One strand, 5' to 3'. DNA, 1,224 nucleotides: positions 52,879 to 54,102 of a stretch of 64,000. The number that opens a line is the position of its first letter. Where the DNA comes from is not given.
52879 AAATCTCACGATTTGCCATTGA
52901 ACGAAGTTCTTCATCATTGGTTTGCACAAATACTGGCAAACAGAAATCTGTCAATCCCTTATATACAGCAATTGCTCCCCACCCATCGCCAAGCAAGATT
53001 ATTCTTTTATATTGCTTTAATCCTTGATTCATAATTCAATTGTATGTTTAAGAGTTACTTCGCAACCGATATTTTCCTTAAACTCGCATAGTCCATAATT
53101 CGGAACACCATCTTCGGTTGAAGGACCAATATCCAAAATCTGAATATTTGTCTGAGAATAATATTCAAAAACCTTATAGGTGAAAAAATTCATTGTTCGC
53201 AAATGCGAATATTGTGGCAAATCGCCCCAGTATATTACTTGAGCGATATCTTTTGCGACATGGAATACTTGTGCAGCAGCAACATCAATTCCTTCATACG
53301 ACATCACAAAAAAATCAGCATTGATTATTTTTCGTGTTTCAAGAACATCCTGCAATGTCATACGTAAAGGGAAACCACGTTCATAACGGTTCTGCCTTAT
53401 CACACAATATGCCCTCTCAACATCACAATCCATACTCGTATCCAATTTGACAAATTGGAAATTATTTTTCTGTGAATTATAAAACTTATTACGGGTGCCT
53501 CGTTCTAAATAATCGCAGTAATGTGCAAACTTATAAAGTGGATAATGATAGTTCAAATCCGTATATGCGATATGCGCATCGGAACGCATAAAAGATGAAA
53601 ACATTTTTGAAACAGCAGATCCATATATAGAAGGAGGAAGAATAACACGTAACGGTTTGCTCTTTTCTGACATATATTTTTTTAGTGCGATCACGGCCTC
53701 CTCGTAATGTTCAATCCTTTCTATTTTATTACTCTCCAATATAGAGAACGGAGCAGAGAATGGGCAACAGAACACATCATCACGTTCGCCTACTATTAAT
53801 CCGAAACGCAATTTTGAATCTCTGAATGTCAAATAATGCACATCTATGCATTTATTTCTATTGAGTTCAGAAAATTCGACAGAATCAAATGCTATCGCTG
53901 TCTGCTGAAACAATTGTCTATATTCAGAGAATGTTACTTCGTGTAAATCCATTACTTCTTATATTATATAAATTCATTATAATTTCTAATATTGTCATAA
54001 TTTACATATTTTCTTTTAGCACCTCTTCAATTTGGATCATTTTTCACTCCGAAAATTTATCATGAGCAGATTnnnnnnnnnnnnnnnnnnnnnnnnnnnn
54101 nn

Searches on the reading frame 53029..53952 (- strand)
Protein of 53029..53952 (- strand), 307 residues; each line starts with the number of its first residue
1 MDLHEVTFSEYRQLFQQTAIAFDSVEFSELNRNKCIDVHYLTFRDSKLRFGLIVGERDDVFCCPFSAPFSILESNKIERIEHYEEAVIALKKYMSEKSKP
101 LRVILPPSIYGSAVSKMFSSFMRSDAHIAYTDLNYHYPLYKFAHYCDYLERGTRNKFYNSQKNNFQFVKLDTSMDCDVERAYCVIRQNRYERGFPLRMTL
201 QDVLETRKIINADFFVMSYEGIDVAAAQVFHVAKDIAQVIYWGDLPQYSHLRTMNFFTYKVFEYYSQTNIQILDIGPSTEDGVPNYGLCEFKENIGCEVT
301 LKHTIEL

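Call 56: find_encoding_contigs(protein=window:53029-53952:-, flank=10000, max_places=1)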
Protein window:53029-53952:- (307 aa): 6 contigs read that carry it; 1 place shown.
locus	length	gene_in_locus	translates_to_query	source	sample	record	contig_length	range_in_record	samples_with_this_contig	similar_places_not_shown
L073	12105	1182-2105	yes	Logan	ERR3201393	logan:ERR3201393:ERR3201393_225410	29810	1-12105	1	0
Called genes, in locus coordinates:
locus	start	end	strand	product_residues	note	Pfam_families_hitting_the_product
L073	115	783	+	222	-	-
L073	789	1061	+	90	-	-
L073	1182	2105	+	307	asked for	-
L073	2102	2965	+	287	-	PF00551:Formyl_trans_N, PF02911:Formyl_trans_C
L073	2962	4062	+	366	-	PF01041:DegT_DnrJ_EryC1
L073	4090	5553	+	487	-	-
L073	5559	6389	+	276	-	PF11316:Rhamno_transf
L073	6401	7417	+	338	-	PF00535:Glycos_transf_2, PF10111:Glyco_tranf_2_2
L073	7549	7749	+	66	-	PF13560:HTH_31, PF12844:HTH_19 (faint), PF01381:HTH_3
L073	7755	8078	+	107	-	PF13657:Couple_hipA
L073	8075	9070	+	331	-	PF07804:HipA_C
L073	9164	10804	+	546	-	PF04326:SLFN_AlbA_2, PF13404:HTH_AsnC-type (faint), PF25212:HVO_A0114 (faint), PF13749:HATPase_c_4, PF05043:Mga (faint), PF08279:HTH_11 (weak), PF13412:HTH_24 (weak), PF08279:HTH_11 (weak), +2 more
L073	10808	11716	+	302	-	PF00535:Glycos_transf_2, PF10111:Glyco_tranf_2_2, PF13641:Glyco_tranf_2_3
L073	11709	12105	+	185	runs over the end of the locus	PF00132:Hexapep, PF14602:Hexapep_2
